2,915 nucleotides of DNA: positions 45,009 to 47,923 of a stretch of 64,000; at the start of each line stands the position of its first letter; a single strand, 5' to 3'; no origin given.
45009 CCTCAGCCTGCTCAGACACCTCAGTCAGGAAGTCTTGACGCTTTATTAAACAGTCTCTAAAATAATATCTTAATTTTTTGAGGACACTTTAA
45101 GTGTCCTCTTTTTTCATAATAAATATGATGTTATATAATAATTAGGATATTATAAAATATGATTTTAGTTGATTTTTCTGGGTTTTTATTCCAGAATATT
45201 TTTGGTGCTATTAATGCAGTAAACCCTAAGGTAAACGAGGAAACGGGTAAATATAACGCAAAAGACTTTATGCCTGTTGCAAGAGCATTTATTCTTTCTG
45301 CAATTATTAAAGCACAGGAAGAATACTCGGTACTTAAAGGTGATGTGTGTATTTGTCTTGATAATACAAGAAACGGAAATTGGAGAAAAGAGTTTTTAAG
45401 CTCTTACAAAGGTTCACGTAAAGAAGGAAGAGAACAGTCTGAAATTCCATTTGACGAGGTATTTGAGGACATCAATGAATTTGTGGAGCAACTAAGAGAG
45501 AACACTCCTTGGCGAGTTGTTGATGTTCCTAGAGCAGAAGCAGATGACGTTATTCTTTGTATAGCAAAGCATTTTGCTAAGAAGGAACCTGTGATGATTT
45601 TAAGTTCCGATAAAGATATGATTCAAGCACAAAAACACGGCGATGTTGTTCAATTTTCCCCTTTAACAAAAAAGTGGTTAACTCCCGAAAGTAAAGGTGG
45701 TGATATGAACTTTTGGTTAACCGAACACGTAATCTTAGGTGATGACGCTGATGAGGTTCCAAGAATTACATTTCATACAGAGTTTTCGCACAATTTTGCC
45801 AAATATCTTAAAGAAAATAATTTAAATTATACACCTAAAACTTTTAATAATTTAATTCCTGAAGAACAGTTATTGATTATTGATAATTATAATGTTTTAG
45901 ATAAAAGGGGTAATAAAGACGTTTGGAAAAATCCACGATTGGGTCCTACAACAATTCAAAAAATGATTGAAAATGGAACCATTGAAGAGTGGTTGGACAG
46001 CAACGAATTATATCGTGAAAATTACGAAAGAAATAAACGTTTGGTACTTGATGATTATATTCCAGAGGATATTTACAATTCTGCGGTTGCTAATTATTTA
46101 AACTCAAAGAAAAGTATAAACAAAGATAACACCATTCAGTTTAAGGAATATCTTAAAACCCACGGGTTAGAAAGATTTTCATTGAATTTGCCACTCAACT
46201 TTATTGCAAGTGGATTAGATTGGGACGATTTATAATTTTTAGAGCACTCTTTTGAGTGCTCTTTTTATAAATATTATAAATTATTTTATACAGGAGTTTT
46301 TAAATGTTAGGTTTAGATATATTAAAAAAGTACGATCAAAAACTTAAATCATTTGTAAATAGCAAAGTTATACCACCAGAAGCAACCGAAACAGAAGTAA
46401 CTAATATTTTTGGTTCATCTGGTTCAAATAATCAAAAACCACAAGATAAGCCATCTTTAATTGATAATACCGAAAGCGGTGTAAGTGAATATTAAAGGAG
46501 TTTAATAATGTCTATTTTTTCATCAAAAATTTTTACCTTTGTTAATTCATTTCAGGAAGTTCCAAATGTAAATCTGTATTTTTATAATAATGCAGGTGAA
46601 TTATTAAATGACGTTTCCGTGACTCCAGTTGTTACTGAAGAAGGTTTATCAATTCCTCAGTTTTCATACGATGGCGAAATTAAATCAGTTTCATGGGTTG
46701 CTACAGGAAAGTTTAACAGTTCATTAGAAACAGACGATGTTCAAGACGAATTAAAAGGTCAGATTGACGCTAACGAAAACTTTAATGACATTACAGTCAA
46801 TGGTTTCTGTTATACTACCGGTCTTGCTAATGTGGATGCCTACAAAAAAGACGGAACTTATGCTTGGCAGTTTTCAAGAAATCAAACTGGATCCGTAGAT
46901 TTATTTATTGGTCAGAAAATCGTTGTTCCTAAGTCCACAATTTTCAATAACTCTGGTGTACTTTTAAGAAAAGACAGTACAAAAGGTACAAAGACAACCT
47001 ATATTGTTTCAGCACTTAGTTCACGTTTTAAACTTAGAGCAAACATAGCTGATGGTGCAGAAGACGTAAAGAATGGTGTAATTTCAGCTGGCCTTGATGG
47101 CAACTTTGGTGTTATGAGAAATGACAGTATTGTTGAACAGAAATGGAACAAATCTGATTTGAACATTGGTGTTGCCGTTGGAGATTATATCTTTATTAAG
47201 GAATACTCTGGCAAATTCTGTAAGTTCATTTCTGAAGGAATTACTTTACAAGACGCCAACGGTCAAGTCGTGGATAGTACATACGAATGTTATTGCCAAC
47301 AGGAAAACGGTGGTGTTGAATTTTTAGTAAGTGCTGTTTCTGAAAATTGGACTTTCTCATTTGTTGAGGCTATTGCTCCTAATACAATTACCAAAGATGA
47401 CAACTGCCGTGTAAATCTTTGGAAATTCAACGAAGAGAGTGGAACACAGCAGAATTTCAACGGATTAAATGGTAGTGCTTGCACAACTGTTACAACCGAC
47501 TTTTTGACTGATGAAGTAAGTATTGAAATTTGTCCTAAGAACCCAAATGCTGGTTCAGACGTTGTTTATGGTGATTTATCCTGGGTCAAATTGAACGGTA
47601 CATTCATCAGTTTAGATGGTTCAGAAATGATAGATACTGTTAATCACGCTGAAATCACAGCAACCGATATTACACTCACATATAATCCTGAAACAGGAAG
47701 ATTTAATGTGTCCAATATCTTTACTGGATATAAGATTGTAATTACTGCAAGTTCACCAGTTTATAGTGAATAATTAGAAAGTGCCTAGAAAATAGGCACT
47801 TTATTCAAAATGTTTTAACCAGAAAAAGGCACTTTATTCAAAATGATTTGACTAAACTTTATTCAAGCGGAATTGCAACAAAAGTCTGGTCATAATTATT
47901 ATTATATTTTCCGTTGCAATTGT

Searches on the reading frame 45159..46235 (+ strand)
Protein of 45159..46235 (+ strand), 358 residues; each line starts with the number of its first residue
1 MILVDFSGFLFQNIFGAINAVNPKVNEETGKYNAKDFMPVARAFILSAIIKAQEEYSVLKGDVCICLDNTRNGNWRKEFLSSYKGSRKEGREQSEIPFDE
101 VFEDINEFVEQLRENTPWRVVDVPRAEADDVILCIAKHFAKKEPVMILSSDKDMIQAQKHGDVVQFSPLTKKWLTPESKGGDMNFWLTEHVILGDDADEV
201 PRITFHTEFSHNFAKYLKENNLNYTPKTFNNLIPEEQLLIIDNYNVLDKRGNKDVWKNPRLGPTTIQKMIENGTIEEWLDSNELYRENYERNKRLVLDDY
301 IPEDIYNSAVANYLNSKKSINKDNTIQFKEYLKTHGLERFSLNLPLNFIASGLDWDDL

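Call 5: search_protein_families(library=pfam, proteins=[window:45159-46235:+], max_evalue=0.01)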
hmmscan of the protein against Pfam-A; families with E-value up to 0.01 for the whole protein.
window:45159-46235:+ (358 aa): 2 families
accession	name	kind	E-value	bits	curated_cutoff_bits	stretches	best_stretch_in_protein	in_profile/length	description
PF02739.22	5_3_exonuc_N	-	2e-16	60.6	34.3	1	2-159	3-139/164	5'-3' exonuclease, N-terminal resolvase-like domain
PF16045.11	LisH_2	-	0.0037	16.8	27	0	216-229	8-21/28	LisH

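Call 6: search_protein_families(library=phrogs, proteins=[window:45159-46235:+], max_evalue=0.001)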
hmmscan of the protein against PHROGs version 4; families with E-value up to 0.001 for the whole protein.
window:45159-46235:+ (358 aa): 1 family
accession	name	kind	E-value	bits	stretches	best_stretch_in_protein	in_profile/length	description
phrog_107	-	DNA, RNA and nucleotide metabolism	5.2e-39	135.7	1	1-338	121-397/542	exonuclease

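Call 98: search_dna_similar(query=window:45159-46235:+, collection=phages, mode=protein, max_rows=12)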
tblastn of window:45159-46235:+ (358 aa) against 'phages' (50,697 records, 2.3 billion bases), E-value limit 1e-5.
Records with a match: 1668; places in all: 1670; records where one place covers at least 80% of the query: 225.
Best place of each record, by identity: <60% 1668.
By first word of the organism name: Escherichia 603; Klebsiella 278; Shigella 83; Aeromonas 77; Acinetobacter 69; Vibrio 64; Enterobacter 56; Campylobacter 54; Enterobacteria 48; Synechococcus 41; and 47 more.
By host as written in the record: Escherichia coli 262; - 174; Klebsiella pneumoniae 90; Escherichia coli B 28; Aeromonas salmonicida 27; Escherichia coli O157:H7 24; Escherichia coli str. K-12 substr. MG1655 22; Shigella sp. 21; and 430 more.
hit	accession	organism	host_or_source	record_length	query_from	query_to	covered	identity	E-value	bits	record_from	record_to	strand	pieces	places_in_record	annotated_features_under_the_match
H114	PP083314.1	Vibrio phage VB_VaC_SRILMA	Vibrio alginolyticus CECT 521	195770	1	358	100%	44.6%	3e-90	301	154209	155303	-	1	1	exonuclease | hypothetical protein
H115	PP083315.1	Vibrio phage VB_VaC_TDDLMA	Vibrio alginolyticus CECT 521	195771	1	358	100%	44.6%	3e-90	301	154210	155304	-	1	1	exonuclease | hypothetical protein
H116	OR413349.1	Vibrio phage pv27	Vibrio parahaemolyticus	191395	1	358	100%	44.1%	2e-90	301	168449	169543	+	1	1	exonuclease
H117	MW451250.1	Vibrio phage phiTY18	Vibrio parahaemolyticus TY18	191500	1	358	100%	44.1%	8e-90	300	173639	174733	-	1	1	record has no annotation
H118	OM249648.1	Vibrio phage phiKT1024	Vibrio sp.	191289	3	358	99%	44.0%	4e-89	298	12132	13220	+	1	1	putative RNaseH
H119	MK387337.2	Vibrio phage Va1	Vibrio alginolyticus NBRC 15630 = ATCC ...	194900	1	345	96%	44.1%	7e-89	297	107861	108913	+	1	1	putative RNaseH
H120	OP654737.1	Campylobacter phage vB_CjeM_WX1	Campylobacter jejuni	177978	1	324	91%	36.0%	2e-52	192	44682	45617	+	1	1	Rnase H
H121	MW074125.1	Campylobacter phage CJLB-12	Campylobacter jejuni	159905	1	324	91%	36.0%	1e-51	190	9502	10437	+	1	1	DNA polymerase I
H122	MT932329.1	Campylobacter phage F379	Campylobacter jejuni RM1221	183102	1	324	91%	36.0%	1e-51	190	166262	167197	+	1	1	putative RnaseH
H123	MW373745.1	Campylobacter phage CJLB-13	Campylobacter jejuni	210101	1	324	91%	36.0%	1e-51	190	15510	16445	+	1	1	record has no annotation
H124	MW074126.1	Campylobacter phage CJLB-14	Campylobacter jejuni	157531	1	324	91%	36.0%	1e-51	190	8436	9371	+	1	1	DNA polymerase I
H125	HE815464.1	Campylobacter phage CP21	Campylobacter sp.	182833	1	324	91%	36.0%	1e-51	190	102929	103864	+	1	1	CP21_139: putative RNaseH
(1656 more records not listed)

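Call 99: get_annotated_region(hit=H116, flank=7000)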
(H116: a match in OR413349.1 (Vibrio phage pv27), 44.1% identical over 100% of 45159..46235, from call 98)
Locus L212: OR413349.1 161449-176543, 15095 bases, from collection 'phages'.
description: Vibrio phage pv27, complete genome.
organism: Vibrio phage pv27 (NCBI taxid 3074848)
taxonomy: Viruses; Duplodnaviria; Heunggongvirae; Uroviricota; Caudoviricetes
host: Vibrio parahaemolyticus; source: shirmp pond water and mud; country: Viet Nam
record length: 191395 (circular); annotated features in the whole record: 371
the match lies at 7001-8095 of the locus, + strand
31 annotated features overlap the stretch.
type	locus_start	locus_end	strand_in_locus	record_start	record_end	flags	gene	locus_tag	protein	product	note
CDS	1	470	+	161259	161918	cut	-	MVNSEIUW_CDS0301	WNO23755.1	protease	-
CDS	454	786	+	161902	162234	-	-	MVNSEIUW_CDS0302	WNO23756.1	hypothetical protein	-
CDS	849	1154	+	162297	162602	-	-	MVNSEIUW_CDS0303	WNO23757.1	hypothetical protein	-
CDS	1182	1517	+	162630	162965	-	-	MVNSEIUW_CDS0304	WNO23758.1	hypothetical protein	-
CDS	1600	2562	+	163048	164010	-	-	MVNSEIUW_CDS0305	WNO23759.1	partition protein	-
CDS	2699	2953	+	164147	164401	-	-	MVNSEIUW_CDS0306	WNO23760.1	hypothetical protein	-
CDS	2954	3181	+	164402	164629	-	-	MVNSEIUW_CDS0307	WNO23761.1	hypothetical protein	-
CDS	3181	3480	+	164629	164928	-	-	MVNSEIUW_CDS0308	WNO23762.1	hypothetical protein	-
CDS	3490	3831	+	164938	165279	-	-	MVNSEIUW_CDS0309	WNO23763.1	hypothetical protein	-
CDS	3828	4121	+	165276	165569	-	-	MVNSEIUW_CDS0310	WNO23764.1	hypothetical protein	-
CDS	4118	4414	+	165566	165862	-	-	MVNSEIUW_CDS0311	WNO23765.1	hypothetical protein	-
CDS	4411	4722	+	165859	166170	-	-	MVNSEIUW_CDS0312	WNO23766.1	hypothetical protein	-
CDS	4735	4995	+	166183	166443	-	-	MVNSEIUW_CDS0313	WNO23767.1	hypothetical protein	-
CDS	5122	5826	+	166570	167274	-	-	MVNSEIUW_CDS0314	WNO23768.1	DNA polymerase processivity factor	-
CDS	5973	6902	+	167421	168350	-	-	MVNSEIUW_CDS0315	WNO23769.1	single strand DNA binding protein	-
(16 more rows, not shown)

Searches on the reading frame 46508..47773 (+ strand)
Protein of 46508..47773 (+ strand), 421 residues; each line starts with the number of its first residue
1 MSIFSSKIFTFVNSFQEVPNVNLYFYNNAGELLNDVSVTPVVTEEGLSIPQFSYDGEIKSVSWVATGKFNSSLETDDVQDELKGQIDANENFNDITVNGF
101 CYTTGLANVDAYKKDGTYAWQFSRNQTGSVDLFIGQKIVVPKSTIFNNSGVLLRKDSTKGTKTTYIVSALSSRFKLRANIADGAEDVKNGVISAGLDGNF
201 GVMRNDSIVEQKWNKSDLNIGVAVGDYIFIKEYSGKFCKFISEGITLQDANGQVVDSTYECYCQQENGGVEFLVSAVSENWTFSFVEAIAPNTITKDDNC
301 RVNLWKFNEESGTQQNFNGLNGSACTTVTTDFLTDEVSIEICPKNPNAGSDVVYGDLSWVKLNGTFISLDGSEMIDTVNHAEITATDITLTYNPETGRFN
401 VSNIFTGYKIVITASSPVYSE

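Call 5: search_protein_families(library=pfam, proteins=[window:46508-47773:+], max_evalue=0.01)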
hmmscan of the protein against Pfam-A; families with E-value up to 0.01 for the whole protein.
window:46508-47773:+ (421 aa): 0 families

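Call 6: search_protein_families(library=phrogs, proteins=[window:46508-47773:+], max_evalue=0.001)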
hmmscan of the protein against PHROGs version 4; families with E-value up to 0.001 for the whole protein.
window:46508-47773:+ (421 aa): 0 families

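Call 38: search_protein_families(library=ncbifam, proteins=[window:46508-47773:+], max_evalue=0.01)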
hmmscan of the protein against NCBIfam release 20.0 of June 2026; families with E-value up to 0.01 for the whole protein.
window:46508-47773:+ (421 aa): 0 families

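Call 85: find_homologous_proteins(query=window:46508-47773:+, max_evalue=0.00001)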
Query window:46508-47773:+ (421 aa): 1 proteins with E <= 0.00001 among 4403 candidates.
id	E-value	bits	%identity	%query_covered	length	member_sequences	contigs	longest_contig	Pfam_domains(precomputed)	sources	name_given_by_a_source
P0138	4.1e-275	930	99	100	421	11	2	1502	-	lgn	-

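Call 94: predict_structure(protein=window:46508-47773:+)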
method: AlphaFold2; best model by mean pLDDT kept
length: 421 residues; sequences in the alignment: 1
mean_pLDDT: 34.1   pTM: 0.30
mean pLDDT of the five models: 34.1, 33.6, 28.5, 27.5, 27.2
residues with pLDDT >= 90: 0; 70-90: 0; 50-70: 68; < 50: 353
segments of 3 or more residues with pLDDT < 50: 1-19, 45-47, 67-74, 101-421
pLDDT, mean of each block of 10 residues (from residue 1): 31 43 60 60 52 64 51 50 62 54 39 39 37 29 26 36 37 34 29 28 23 23 22 26 27 29 27 26 23 24 28 29 25 25 25 24 29 24 30 36 30 24 20
secondary structure, 60 per line:
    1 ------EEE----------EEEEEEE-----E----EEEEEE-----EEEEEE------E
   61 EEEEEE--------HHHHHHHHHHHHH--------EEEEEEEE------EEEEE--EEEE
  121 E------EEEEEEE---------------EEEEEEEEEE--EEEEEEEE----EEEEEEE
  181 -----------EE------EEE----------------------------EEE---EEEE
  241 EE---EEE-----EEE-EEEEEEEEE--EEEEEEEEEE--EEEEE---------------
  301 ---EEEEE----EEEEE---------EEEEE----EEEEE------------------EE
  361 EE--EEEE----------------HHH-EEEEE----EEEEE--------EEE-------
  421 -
elements in order: E7-9 E20-26 E37-42 E48-53 E60-66 H75-87 E96-103 E110-114 E117-121 E128-134 E150-159 E162-169 E174-180 E200-202 E231-233 E237-242 E246-248 E254-256 E258-266 E269-278 E281-285 E304-308 E313-317 E327-331 E336-340 E359-362 E365-368 E389-393 E398-402 E411-413
